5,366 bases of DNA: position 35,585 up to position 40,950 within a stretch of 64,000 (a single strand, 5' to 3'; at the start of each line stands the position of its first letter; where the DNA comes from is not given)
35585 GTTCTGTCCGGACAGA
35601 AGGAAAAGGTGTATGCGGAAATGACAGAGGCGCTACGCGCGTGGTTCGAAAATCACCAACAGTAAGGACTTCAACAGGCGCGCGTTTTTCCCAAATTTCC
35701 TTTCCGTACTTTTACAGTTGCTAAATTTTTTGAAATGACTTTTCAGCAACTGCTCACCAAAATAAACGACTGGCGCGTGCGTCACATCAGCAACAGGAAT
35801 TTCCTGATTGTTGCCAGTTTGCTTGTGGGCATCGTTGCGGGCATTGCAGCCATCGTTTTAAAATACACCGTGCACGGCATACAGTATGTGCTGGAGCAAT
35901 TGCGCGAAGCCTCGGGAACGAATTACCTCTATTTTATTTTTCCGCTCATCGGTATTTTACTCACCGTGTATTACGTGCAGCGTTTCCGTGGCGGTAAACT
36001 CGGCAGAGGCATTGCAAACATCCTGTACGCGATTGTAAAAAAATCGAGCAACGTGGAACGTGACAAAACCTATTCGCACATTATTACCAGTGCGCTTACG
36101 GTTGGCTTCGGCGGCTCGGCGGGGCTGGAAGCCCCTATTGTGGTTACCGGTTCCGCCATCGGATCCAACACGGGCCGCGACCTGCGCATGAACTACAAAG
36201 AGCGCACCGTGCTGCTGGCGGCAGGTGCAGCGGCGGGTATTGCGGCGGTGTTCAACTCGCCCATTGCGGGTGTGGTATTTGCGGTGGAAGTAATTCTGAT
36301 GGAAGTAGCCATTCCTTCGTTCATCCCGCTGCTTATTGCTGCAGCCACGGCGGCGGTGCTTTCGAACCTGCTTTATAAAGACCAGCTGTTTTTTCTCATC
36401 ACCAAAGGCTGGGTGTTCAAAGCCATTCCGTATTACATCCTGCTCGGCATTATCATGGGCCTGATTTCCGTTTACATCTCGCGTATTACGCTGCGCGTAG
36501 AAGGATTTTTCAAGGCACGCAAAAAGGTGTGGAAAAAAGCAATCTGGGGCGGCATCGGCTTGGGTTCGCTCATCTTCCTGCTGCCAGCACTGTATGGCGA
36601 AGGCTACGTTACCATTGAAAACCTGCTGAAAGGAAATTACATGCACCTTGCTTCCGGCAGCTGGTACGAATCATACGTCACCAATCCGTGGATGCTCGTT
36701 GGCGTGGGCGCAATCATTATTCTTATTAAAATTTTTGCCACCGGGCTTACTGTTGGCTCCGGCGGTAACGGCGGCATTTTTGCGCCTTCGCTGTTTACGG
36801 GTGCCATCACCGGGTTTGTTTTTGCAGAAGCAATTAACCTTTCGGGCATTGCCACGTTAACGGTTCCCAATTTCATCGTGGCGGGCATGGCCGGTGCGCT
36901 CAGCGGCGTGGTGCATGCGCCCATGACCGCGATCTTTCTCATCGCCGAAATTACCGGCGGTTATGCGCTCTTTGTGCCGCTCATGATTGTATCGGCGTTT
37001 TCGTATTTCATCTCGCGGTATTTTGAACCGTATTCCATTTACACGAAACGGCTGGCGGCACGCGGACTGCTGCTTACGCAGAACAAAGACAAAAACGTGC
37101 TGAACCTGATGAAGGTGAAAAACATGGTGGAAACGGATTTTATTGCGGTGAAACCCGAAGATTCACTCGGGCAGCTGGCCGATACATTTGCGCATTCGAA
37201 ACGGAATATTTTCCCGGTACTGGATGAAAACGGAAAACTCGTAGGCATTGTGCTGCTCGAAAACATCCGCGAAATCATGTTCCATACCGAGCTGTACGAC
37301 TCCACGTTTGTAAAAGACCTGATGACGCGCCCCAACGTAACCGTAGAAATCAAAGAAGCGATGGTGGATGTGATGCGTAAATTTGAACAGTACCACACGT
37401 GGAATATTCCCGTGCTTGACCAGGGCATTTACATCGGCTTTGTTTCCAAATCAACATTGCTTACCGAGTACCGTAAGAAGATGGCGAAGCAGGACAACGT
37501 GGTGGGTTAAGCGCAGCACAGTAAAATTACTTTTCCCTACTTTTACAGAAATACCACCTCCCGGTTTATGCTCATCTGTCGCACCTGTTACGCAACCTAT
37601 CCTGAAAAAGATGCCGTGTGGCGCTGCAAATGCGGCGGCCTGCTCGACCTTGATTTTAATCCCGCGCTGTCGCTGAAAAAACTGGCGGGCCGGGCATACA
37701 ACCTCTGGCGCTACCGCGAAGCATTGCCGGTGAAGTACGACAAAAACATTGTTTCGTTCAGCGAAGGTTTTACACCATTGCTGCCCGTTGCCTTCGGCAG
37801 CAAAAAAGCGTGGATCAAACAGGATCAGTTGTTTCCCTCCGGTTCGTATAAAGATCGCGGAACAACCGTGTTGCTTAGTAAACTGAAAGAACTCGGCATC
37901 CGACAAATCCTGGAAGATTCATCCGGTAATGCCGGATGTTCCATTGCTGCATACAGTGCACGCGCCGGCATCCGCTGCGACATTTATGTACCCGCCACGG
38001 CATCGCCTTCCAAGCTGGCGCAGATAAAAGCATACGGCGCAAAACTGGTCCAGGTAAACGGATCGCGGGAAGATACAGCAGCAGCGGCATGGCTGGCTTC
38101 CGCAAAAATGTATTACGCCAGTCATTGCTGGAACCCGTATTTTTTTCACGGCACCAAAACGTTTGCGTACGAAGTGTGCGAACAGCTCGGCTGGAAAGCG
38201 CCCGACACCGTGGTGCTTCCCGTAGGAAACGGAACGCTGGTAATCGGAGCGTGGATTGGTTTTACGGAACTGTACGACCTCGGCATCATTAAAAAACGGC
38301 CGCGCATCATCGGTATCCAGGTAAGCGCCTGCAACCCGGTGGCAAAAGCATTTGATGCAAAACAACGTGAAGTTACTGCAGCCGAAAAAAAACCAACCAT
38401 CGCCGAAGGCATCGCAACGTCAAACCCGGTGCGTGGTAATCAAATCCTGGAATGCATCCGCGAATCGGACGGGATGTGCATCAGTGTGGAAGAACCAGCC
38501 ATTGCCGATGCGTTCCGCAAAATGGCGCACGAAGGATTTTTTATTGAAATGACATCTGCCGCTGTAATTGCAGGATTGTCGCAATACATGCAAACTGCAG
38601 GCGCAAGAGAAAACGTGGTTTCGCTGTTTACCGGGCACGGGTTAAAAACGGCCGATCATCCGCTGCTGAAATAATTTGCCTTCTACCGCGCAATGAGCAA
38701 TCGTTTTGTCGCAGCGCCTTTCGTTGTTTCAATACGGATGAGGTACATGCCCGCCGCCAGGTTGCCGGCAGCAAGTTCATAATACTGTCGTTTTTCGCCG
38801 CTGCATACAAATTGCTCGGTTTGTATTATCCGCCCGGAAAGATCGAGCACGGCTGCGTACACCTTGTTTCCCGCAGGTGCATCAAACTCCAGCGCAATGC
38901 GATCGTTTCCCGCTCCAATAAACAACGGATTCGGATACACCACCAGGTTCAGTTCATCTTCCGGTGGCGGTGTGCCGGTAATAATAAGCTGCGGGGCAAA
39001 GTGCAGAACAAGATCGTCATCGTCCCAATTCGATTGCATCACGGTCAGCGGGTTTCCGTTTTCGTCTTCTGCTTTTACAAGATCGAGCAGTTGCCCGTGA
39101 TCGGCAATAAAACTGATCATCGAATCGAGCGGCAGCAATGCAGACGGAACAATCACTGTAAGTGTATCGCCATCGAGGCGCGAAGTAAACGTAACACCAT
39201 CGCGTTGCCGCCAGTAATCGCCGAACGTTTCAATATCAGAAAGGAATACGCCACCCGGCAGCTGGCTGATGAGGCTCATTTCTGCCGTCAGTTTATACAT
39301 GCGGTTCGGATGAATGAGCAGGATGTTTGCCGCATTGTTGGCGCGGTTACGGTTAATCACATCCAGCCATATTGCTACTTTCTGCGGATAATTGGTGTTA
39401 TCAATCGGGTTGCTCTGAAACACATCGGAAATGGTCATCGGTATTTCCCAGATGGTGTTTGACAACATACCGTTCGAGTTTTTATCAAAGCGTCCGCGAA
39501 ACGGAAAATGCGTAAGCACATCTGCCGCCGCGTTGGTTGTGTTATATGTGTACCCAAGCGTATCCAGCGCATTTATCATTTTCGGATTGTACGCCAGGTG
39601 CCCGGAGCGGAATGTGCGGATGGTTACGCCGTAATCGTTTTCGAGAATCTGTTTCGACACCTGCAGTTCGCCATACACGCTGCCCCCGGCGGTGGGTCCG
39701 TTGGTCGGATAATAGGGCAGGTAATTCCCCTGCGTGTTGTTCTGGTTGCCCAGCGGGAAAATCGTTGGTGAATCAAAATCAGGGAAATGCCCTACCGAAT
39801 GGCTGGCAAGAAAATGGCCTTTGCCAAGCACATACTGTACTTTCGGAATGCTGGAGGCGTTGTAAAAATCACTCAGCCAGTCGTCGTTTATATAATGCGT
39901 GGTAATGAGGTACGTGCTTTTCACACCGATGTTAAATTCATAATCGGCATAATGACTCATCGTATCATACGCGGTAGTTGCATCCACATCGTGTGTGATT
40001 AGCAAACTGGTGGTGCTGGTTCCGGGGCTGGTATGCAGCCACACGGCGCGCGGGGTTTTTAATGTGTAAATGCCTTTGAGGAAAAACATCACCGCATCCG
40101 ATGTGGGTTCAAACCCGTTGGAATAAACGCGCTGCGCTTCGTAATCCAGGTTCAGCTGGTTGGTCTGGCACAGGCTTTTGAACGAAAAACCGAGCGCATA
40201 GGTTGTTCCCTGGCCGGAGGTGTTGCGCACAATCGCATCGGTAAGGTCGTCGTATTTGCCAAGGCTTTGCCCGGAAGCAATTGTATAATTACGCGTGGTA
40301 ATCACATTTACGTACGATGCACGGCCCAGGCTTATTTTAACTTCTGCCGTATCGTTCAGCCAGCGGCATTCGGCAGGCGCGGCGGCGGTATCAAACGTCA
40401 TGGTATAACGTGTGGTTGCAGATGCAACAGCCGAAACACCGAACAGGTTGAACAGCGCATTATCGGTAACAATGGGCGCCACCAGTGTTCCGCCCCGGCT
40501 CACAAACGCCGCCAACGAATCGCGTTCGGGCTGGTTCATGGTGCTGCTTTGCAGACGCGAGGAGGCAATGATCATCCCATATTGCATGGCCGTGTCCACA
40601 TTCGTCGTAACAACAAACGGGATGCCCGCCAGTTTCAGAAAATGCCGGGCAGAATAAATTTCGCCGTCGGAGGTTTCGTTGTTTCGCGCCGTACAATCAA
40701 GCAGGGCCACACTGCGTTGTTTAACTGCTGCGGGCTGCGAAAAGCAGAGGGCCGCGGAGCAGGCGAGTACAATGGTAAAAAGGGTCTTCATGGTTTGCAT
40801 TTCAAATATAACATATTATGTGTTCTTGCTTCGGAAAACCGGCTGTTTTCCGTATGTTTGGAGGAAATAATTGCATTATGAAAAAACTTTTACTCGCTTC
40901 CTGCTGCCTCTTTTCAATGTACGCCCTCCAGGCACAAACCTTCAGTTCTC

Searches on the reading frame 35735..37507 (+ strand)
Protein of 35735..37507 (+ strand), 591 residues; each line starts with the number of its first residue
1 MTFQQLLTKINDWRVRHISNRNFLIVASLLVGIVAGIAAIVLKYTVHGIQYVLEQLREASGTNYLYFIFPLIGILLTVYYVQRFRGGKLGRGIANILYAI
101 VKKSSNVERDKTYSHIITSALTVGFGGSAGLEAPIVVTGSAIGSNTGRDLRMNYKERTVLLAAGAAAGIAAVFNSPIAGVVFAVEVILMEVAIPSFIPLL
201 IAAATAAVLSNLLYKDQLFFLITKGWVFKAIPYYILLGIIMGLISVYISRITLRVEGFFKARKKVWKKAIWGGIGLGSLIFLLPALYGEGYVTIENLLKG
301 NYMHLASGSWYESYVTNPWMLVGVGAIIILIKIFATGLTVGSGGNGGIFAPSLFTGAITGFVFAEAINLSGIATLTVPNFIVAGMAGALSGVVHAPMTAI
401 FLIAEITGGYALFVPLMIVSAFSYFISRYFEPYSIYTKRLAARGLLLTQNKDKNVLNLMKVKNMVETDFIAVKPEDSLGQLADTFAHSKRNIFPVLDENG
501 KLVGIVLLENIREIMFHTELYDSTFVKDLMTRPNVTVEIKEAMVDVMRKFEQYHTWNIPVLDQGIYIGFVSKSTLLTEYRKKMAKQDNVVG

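Call 46: search_protein_families(library=pfam, proteins=[window:35735-37507:+], max_evalue=0.0001)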
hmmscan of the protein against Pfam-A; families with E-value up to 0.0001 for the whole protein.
window:35735-37507:+ (591 aa): 2 families
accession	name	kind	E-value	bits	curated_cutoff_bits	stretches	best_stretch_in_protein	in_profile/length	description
PF00654.25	Voltage_CLC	-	1.4e-76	258.3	24.8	1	74-428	2-346/346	Voltage gated chloride channel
PF00571.33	CBS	-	8e-18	65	24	2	461-515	1-55/57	CBS domain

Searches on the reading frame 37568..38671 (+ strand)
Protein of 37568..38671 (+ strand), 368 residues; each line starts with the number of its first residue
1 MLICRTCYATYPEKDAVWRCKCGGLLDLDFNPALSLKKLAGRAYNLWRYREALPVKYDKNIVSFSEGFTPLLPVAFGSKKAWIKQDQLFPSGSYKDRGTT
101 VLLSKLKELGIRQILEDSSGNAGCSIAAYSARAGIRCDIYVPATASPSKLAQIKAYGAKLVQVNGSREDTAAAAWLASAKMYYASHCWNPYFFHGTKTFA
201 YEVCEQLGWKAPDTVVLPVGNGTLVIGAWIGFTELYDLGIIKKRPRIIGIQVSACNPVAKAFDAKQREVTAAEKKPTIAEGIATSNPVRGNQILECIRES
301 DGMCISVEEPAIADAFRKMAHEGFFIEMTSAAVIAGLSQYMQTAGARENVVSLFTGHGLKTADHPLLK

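Call 46: search_protein_families(library=pfam, proteins=[window:37568-38671:+], max_evalue=0.0001)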
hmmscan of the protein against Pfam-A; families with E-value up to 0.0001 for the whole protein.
window:37568-38671:+ (368 aa): 1 family
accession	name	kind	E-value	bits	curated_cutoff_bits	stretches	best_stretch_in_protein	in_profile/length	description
PF00291.31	PALP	-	6.4e-74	249.4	35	1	63-356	2-295/295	Pyridoxal-phosphate dependent enzyme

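Call 102: search_protein_families(library=ncbifam, proteins=[window:37568-38671:+], max_evalue=0.00001)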
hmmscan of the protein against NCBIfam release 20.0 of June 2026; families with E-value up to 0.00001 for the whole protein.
window:37568-38671:+ (368 aa): 34 families (the best 25 are shown)
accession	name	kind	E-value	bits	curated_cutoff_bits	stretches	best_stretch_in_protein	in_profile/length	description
NF005035.0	PRK06450.1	equivalog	8.8e-85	284.5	301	1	4-361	6-337/338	threonine synthase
NF006050.0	PRK08197.1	equivalog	2.4e-81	273.6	303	1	2-363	9-386/406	threonine synthase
NF006205.0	PRK08329.1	equivalog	6.9e-77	258.8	358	1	1-359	1-344/347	threonine synthase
NF004170.0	PRK05638.1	equivalog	3.4e-65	220.3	421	1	3-361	3-358/442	threonine synthase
TIGR00260.1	thrC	equivalog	7.6e-47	160.1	167.1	1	47-363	2-340/340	threonine synthase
NF004996.0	PRK06381.1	equivalog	1.8e-42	145.5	266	1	74-357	26-317/319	threonine synthase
NF004771.0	PRK06110.1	equivalog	2.3e-25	89.4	317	1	70-347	28-297/323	threonine dehydratase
NF006094.0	PRK08246.1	subfamily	3.8e-25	88.9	331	1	70-354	25-299/310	serine/threonine dehydratase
TIGR01127.1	ilvA_1Cterm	equivalog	1.9e-24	86.4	378.75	1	82-342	18-271/380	threonine ammonia-lyase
NF005292.0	PRK06815.1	equivalog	5.3e-24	84.8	371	1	79-350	36-300/320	threonine/serine dehydratase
NF005147.0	PRK06608.1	equivalog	1.4e-21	76.7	380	1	81-357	41-309/339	serine/threonine dehydratase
NF005600.0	PRK07334.1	equivalog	3.2e-20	72.1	496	1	80-344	44-298/408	threonine ammonia-lyase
NF006390.0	PRK08639.1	equivalog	1.1e-19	70.8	421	1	80-356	41-312/418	threonine ammonia-lyase IlvA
NF005680.0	PRK07476.1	equivalog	1.8e-17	63.3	413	1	80-364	39-316/326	hydroxyectoine utilization dehydratase EutB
NF006389.0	PRK08638.1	equivalog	6.3e-17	61.5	453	1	82-356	45-312/333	bifunctional threonine ammonia-lyase/L-serine ammonia-lyase TdcB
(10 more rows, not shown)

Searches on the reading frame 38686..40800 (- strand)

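Call 46: search_protein_families(library=pfam, proteins=[window:38686-40800:-], max_evalue=0.0001)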
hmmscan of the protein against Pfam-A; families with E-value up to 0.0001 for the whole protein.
window:38686-40800:- (705 aa): 1 family
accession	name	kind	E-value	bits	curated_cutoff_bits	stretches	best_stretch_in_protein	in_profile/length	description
PF18962.6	Por_Secre_tail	-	1.8e-06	28.6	27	1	621-703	1-75/75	Secretion system C-terminal sorting domain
